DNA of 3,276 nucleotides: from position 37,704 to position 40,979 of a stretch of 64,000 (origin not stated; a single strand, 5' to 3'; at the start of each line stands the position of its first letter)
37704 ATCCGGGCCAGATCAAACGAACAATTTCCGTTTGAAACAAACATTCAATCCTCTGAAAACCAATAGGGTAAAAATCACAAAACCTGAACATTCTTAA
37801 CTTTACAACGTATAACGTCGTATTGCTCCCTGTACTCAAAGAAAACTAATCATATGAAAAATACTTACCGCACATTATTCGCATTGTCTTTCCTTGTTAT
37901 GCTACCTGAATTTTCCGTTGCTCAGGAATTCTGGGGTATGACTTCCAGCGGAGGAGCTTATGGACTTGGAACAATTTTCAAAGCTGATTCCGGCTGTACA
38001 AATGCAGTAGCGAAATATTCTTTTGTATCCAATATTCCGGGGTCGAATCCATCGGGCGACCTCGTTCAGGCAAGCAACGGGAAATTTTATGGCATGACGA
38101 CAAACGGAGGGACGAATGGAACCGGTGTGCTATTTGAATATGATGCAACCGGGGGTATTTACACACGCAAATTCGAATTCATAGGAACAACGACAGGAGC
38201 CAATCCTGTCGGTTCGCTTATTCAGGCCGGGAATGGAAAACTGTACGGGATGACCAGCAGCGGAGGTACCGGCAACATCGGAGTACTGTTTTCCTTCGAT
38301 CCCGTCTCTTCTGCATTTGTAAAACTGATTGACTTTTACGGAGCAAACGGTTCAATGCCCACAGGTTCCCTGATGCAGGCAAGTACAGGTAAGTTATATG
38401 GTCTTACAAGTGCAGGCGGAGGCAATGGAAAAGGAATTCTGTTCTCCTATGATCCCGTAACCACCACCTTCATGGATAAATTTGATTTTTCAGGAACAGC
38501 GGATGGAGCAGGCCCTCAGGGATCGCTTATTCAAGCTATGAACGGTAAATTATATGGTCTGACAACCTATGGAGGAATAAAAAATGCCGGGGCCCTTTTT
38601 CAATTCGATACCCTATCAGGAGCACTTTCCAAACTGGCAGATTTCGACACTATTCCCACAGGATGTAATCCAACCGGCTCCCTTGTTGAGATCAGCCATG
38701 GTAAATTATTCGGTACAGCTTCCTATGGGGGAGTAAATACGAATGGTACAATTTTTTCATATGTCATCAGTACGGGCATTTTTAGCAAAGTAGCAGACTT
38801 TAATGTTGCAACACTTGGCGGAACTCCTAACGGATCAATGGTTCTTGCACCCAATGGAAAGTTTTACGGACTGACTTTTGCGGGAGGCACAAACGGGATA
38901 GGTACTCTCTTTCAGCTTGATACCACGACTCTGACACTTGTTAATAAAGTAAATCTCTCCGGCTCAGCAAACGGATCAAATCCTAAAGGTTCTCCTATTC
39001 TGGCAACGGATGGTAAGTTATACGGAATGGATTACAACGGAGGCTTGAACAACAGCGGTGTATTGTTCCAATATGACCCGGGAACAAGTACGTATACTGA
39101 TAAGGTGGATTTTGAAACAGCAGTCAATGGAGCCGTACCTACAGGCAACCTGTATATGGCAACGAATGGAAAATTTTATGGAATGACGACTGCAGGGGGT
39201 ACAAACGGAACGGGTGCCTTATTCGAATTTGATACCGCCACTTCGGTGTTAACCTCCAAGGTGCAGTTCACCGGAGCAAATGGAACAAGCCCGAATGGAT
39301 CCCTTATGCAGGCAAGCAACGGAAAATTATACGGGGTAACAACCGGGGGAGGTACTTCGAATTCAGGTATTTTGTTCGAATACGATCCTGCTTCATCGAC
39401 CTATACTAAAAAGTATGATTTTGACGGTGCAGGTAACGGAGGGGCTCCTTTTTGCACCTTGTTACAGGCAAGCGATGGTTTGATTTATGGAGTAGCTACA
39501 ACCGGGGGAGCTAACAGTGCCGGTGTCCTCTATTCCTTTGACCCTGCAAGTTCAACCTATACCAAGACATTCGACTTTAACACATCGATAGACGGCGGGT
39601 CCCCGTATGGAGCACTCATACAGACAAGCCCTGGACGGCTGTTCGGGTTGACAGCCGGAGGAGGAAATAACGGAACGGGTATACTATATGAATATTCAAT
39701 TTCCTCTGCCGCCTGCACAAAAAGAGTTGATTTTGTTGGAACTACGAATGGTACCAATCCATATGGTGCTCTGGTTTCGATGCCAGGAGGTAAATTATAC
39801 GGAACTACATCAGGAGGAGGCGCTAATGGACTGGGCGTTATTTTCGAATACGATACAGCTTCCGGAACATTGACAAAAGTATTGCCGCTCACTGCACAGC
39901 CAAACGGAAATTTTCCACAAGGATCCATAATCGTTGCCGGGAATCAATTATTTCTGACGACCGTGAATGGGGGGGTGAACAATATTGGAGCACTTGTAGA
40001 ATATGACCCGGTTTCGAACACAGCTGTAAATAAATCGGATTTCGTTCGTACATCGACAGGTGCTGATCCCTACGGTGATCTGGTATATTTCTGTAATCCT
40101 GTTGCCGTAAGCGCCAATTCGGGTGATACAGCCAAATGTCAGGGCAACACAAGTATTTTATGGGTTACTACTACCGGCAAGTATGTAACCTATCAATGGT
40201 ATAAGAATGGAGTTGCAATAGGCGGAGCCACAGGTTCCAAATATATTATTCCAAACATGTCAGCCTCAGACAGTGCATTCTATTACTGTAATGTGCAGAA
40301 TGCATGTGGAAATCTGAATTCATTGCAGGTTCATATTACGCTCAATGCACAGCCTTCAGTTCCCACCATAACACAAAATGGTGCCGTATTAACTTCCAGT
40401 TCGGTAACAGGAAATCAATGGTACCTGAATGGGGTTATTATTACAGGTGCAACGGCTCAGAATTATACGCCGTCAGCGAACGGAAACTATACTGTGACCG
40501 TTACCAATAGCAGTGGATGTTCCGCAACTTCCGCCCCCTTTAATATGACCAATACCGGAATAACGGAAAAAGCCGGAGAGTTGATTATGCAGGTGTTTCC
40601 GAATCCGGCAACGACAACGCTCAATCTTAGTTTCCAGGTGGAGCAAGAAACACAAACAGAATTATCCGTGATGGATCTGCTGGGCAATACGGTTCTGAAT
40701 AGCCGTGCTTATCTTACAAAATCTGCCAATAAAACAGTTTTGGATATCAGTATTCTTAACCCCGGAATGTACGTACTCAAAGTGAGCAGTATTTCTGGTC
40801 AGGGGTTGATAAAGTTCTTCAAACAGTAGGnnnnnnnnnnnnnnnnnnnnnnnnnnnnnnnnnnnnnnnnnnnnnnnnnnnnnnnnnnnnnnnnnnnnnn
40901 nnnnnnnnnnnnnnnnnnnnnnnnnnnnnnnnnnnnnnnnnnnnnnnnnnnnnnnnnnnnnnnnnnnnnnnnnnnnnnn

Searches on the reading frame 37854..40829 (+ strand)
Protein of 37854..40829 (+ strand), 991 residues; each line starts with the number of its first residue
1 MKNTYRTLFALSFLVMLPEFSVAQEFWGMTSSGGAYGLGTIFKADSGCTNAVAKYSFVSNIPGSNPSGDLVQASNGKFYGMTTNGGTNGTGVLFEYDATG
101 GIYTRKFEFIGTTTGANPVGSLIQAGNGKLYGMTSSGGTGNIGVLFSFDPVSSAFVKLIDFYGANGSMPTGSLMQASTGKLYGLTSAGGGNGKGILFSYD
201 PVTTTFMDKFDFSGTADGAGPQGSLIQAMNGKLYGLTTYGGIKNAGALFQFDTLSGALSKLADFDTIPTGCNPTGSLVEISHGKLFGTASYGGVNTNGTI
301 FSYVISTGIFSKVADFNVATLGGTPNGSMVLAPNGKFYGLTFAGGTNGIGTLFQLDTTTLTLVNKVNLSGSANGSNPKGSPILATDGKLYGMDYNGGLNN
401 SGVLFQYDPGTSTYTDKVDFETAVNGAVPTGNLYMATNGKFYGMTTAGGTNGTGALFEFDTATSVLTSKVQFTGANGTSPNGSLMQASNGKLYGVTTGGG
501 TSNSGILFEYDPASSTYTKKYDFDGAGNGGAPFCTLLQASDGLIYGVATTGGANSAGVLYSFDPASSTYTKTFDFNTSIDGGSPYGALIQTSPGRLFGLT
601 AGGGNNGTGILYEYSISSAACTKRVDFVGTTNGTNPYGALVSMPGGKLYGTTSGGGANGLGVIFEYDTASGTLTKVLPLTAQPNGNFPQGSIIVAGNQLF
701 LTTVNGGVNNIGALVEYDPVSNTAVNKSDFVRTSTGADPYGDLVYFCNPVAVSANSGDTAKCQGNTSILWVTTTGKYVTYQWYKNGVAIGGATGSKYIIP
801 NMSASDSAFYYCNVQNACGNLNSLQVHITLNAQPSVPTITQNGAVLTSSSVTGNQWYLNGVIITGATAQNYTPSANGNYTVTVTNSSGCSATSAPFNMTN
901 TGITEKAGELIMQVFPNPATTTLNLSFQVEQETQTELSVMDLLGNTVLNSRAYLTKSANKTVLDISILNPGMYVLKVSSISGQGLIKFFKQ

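Call 84: search_protein_families(library=pfam, proteins=[window:37854-40829:+], max_evalue=0.00001)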
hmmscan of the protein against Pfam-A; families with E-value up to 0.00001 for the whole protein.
window:37854-40829:+ (991 aa): 3 families
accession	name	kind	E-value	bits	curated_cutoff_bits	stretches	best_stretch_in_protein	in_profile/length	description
PF18962.6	Por_Secre_tail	-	1.4e-12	48.2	27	1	914-982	1-67/75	Secretion system C-terminal sorting domain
PF13895.12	Ig_2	-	4.8e-08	33.5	27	1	755-829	14-78/79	Immunoglobulin domain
PF19081.6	Ig_7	-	7.1e-06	26.7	27.3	0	749-831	1-83/84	Ig-like domain CHU_C associated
